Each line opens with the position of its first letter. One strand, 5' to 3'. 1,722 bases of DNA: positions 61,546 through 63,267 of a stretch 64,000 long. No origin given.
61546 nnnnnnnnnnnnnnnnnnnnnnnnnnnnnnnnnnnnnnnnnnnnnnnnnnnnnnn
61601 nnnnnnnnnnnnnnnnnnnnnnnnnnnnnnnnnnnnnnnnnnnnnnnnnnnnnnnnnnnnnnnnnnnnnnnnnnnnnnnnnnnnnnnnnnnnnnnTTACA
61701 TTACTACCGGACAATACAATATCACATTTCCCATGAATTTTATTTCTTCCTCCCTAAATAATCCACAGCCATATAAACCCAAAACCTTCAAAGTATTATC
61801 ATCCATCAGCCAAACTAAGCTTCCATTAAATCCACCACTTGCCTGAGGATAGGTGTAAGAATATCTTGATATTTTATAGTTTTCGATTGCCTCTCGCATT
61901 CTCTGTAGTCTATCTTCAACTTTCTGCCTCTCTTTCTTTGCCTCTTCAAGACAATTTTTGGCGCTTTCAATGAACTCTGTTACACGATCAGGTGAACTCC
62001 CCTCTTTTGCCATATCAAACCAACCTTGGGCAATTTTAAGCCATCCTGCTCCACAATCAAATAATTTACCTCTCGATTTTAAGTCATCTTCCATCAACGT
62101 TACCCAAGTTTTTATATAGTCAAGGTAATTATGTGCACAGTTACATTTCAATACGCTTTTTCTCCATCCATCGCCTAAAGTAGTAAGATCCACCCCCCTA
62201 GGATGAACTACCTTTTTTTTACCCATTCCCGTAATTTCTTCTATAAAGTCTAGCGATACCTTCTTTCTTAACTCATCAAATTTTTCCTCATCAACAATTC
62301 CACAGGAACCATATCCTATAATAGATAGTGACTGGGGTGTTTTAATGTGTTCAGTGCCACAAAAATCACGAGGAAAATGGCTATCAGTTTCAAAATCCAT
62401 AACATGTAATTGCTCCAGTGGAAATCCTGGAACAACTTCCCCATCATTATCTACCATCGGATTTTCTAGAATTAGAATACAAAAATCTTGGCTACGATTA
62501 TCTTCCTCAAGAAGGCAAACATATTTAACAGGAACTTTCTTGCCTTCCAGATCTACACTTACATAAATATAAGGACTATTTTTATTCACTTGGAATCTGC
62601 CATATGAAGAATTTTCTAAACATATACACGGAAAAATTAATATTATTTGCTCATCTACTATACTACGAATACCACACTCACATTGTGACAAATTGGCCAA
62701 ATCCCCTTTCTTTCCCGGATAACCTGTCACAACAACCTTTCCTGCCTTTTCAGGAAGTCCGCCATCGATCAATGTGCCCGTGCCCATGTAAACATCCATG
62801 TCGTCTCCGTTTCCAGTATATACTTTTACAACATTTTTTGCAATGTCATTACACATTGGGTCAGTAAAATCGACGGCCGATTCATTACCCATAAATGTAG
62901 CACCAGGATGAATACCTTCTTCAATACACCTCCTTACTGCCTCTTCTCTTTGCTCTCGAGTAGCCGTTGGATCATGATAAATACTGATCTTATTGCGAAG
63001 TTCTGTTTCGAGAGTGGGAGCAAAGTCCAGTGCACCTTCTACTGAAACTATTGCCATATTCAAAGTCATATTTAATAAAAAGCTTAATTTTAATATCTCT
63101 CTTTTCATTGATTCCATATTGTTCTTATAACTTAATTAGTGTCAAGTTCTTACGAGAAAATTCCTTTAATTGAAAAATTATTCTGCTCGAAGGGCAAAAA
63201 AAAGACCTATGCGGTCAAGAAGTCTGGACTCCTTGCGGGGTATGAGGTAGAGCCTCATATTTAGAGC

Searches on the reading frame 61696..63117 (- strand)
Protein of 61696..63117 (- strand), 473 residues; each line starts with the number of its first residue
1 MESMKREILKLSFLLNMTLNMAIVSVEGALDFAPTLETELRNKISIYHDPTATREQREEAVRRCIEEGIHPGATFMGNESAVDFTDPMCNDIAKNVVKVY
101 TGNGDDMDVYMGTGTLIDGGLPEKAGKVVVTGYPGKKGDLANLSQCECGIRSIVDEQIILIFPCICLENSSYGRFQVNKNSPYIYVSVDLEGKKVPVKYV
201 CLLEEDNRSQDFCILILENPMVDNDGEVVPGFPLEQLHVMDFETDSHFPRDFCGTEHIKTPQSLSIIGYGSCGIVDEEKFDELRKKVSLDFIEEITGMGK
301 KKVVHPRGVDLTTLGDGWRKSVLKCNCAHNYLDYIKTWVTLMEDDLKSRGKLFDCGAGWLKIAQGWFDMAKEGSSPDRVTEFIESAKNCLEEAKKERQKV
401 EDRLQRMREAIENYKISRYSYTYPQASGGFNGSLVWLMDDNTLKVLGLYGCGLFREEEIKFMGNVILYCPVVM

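Call 3: search_protein_families(library=pfam, proteins=[window:61696-63117:-], max_evalue=1)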
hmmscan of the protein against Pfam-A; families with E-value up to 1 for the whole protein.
window:61696-63117:- (473 aa): 2 families
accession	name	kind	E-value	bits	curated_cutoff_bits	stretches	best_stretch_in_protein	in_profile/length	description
PF05103.18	DivIVA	-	0.0013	19.1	28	1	362-415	6-59/131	DivIVA protein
PF25186.1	Tad4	-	0.058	14.1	25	0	329-351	24-46/113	Type I Thoeris inhibitor Tad4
